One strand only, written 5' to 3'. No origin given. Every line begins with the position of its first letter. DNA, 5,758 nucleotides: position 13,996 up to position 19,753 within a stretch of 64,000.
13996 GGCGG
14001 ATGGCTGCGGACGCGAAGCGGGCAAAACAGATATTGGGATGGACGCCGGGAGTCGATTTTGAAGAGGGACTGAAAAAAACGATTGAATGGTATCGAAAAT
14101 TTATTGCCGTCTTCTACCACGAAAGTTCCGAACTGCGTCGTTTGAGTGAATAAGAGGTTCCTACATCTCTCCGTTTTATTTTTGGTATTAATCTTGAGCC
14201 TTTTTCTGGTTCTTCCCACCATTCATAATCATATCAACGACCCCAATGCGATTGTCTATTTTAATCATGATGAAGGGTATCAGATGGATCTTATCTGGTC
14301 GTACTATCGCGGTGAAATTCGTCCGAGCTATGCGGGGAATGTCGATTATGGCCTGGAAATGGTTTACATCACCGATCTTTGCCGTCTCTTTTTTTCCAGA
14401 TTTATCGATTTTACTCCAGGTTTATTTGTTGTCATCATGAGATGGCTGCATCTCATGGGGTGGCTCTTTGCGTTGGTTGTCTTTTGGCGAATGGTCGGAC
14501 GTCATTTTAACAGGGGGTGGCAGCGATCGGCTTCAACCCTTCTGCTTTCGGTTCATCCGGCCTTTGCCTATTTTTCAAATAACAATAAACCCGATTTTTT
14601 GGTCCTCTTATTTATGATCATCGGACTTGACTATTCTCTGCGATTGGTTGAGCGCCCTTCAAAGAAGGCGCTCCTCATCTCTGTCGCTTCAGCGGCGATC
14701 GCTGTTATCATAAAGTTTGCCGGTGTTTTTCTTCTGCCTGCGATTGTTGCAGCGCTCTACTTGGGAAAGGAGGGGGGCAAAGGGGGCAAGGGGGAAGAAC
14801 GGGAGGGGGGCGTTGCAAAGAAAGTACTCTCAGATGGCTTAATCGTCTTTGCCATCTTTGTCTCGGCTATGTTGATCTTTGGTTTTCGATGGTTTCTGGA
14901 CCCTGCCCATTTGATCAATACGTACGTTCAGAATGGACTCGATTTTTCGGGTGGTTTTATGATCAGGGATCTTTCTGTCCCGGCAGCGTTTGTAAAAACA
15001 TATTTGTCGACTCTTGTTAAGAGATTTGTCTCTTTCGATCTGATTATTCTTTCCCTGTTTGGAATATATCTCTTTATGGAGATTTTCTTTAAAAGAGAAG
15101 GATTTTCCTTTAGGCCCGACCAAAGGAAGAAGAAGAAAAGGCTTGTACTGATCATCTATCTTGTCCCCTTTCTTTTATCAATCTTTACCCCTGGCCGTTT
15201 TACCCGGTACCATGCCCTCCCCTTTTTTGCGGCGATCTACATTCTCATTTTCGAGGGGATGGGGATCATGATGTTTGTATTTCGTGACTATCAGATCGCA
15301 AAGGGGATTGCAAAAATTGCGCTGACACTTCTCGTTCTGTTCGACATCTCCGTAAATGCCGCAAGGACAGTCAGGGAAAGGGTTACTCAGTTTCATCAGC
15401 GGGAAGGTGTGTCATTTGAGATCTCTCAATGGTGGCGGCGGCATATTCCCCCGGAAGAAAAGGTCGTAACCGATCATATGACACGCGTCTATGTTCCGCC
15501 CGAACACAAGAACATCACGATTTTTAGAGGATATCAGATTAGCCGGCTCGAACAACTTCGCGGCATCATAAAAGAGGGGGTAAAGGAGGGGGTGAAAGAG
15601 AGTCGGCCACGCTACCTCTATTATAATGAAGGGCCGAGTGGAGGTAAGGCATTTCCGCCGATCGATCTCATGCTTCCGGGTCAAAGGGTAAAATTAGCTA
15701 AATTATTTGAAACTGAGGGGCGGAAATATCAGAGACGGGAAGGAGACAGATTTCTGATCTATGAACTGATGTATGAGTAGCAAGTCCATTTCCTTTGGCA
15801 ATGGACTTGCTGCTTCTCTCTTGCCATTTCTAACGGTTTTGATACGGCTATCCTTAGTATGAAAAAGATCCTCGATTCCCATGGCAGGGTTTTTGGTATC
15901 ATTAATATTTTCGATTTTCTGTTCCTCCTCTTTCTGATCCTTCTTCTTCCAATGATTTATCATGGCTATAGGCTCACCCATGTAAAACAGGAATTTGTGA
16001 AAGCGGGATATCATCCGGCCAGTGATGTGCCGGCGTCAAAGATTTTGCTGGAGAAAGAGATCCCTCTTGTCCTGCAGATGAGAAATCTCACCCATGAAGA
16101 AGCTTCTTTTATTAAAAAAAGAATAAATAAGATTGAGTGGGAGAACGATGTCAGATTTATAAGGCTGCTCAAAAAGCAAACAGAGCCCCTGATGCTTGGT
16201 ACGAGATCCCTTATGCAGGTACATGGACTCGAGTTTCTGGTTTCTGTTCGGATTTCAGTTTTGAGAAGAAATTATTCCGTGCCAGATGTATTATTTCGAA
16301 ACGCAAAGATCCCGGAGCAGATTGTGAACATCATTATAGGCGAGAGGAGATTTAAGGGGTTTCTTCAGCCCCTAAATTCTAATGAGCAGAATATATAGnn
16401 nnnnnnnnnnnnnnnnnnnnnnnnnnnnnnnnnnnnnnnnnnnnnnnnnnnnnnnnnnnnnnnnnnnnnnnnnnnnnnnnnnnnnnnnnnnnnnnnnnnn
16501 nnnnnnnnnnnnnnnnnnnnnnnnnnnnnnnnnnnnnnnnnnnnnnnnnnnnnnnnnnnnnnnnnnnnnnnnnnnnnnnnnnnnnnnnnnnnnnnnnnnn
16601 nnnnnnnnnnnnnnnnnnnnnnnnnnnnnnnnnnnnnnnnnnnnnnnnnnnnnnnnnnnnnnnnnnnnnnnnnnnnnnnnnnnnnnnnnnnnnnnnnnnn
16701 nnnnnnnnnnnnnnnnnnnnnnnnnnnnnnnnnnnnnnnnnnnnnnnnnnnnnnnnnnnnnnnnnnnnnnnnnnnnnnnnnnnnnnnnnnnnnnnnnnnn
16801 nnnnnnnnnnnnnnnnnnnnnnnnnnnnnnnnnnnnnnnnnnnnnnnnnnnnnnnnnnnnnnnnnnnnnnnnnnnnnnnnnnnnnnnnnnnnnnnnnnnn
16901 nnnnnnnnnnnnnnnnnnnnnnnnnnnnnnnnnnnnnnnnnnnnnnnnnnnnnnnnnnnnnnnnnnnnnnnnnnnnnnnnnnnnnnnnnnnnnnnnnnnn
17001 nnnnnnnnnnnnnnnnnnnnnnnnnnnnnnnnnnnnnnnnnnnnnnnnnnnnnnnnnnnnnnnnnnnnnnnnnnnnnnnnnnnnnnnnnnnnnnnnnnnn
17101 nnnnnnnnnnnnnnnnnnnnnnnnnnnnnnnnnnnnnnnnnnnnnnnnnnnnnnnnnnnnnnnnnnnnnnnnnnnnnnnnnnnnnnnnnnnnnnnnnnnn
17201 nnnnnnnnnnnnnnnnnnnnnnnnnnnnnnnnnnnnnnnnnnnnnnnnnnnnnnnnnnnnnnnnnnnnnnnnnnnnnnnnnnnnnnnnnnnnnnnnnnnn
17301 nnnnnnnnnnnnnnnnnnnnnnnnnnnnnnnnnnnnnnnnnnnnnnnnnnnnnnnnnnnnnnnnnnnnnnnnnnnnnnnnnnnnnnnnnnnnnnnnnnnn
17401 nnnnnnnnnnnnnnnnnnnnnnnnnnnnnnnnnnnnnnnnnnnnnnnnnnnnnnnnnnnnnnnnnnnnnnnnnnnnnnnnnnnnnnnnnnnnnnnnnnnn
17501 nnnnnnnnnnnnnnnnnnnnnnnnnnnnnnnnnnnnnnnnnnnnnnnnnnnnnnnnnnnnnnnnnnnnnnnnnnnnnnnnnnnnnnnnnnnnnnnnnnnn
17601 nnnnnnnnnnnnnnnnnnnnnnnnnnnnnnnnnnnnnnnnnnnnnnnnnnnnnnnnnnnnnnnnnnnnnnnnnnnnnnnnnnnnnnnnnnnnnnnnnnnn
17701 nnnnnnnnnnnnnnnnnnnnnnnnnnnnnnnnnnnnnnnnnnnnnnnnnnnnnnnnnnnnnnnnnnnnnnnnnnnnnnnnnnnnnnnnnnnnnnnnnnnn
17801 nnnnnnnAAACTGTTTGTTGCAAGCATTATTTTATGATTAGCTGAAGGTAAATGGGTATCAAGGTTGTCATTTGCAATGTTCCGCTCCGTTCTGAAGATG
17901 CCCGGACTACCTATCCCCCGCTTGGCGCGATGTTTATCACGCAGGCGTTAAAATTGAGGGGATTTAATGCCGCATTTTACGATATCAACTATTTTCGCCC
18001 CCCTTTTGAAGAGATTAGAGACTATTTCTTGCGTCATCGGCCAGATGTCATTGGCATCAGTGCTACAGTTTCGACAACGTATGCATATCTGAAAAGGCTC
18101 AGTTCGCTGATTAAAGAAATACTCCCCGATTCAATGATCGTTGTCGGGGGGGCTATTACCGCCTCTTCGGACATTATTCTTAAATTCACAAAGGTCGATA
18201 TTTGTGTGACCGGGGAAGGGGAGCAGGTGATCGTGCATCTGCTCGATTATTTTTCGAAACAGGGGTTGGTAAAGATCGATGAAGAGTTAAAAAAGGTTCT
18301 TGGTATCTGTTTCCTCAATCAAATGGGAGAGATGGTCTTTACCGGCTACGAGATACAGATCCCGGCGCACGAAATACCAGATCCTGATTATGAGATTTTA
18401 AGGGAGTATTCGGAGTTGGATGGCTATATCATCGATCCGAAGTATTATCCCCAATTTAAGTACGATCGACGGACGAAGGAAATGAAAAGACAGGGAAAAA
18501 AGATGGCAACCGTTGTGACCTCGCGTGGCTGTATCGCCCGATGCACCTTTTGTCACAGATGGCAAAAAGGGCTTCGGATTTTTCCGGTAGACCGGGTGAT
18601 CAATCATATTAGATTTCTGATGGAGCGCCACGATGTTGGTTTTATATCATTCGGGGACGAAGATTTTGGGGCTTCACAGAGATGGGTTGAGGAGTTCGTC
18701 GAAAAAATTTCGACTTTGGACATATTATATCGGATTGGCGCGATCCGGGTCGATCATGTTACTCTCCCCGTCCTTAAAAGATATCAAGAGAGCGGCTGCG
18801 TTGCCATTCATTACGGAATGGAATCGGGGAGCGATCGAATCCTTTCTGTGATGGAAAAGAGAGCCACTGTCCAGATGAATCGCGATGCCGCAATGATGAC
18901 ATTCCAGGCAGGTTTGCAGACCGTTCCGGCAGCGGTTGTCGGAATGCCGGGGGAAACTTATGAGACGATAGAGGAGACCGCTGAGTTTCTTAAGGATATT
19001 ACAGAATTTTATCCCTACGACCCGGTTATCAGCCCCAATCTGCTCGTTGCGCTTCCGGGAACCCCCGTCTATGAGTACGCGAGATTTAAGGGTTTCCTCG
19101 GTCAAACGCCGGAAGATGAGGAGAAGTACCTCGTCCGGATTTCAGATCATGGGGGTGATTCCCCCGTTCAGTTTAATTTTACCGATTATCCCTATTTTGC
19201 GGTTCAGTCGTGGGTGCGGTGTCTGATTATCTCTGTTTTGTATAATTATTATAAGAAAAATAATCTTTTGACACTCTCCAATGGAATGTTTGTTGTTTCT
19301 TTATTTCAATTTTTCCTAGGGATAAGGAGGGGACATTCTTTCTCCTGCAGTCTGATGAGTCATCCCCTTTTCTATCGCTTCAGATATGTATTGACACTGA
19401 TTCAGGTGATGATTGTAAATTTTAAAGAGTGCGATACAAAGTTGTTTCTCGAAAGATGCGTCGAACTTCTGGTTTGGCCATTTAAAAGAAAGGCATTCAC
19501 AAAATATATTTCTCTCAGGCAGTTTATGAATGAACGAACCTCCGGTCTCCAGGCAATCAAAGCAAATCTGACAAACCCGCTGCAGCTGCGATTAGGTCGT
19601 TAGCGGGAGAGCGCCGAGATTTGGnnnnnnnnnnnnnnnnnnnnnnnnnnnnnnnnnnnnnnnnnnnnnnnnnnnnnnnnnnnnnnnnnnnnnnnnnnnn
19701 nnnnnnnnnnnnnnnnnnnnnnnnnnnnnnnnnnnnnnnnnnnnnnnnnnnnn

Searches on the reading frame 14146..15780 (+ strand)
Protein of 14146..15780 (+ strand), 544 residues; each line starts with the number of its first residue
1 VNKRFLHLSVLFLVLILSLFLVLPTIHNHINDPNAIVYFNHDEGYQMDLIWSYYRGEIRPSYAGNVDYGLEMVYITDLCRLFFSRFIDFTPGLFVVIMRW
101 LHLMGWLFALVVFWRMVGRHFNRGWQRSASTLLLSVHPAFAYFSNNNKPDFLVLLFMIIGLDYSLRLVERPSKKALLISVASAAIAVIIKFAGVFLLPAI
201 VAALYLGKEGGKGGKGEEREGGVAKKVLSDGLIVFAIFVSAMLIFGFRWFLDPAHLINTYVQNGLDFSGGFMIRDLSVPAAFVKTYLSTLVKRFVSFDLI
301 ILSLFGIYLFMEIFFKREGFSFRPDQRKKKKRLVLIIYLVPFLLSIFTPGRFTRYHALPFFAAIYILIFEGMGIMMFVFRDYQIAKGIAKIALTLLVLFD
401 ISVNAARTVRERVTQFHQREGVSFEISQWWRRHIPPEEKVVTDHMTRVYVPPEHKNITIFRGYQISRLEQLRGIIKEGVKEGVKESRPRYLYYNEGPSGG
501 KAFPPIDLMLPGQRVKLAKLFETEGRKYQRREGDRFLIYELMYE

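Call 7: search_protein_families(library=pfam, proteins=[window:14146-15780:+], max_evalue=0.001)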
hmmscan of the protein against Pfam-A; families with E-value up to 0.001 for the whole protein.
window:14146-15780:+ (544 aa): 1 family
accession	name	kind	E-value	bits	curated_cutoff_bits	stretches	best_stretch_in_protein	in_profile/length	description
PF13231.12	PMT_2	-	8.4e-10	39.5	26.1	1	104-205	30-130/160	Dolichyl-phosphate-mannose-protein mannosyltransferase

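Call 63: search_protein_families(library=ncbifam, proteins=[window:14146-15780:+], max_evalue=1e-10)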
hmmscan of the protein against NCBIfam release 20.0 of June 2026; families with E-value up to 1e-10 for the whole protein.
window:14146-15780:+ (544 aa): 0 families

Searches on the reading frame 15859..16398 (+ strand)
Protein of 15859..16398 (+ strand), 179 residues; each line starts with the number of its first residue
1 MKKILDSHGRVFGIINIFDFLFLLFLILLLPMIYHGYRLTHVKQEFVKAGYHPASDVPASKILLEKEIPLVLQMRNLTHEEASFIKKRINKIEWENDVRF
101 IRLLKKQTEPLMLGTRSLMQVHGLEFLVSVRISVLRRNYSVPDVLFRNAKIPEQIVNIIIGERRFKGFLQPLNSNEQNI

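Call 7: search_protein_families(library=pfam, proteins=[window:15859-16398:+], max_evalue=0.001)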
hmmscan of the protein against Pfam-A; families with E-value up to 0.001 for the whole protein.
window:15859-16398:+ (179 aa): 1 family
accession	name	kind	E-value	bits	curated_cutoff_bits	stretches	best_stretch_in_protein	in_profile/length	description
PF14221.11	DUF4330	-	1.2e-05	25.9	27.6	1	3-37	2-36/167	Domain of unknown function (DUF4330)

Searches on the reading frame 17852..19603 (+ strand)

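Call 7: search_protein_families(library=pfam, proteins=[window:17852-19603:+], max_evalue=0.001)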
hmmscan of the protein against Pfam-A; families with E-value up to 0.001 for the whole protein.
window:17852-19603:+ (583 aa): 2 families
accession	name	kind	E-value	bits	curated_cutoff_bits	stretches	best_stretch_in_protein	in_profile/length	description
PF04055.27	Radical_SAM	-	6.2e-18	66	29.5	1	221-380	1-166/166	Radical SAM superfamily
PF02310.24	B12-binding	-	9.6e-18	64.6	32.1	1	18-130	9-120/121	B12 binding domain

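Call 63: search_protein_families(library=ncbifam, proteins=[window:17852-19603:+], max_evalue=1e-10)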
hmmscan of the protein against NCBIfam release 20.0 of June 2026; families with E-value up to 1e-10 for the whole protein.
window:17852-19603:+ (583 aa): 16 families
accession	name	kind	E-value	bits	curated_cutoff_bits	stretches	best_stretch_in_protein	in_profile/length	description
TIGR02026.1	BchE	equivalog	2.8e-37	128.8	481.35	1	19-382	18-364/497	magnesium-protoporphyrin IX monomethyl ester anaerobic oxidative cyclase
TIGR04479.1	bcpD_PhpK_rSAM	subfamily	2.7e-28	98.6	600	1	213-383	236-409/504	PhpK family radical SAM P-methyltransferase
NF050148.1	rSAM_ApyD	equivalog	3.9e-28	98.2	750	1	210-408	191-391/645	RiPP biosynthesis radical SAM protein ApyD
TIGR04072.2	rSAM_ladder_B12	equivalog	9.3e-27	93.7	360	1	203-384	165-350/443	lipid biosynthesis B12-binding/radical SAM protein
TIGR03471.1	HpnJ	equivalog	7.7e-26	91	577.6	1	75-453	79-420/472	hopanoid biosynthesis associated radical SAM protein HpnJ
TIGR04014.1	B12_SAM_MJ_0865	equivalog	2.3e-24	86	360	1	221-384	163-337/434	methyl-coenzyme M reductase glutamine C-methyltransferase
TIGR03975.1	rSAM_ocin_1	subfamily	2.4e-24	85.8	281.85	1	59-385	124-432/606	RiPP maturation radical SAM C-methyltransferase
TIGR04385.1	B12_rSAM_cofa1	equivalog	4.4e-24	85.5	450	1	19-415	17-399/438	B12 lower ligand biosynthesis radical SAM protein BzaD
NF038361.1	rSAM_Sden_1168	equivalog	9e-23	80.6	575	1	53-411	130-474/560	Sden_1168 family B12-binding radical SAM P-methyltransferase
TIGR04013.1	B12_SAM_MJ_1487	hypoth_equivalog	3.3e-19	69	251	1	217-407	150-354/382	TIGR04013 family B12-binding domain/radical SAM domain-containing protein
NF033712.0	B12_rSAM_KedN5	subfamily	3.9e-15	55.1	700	1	55-289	54-267/624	KedN5 family methylcobalamin-dependent radical SAM C-methyltransferase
TIGR04295.1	B12_rSAM_oligo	hypoth_equivalog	5.2e-15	55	400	1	23-407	25-381/422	TIGR04295 family B12-binding domain-containing radical SAM protein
TIGR03960.1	rSAM_fuse_unch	hypoth_equivalog_domain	5.8e-14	51.5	462.3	1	220-387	255-428/605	TIGR03960 family B12-binding radical SAM protein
NF040542.1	rSAM_RCCLKC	equivalog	6.2e-14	52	450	1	21-396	11-363/423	arsinothricin biosynthesis radical SAM protein ArsL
NF040546.1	rSAM_CUAEP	equivalog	5.7e-13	48.4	500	1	220-429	173-387/468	CUAEP/CCAEP-tail radical SAM (seleno)protein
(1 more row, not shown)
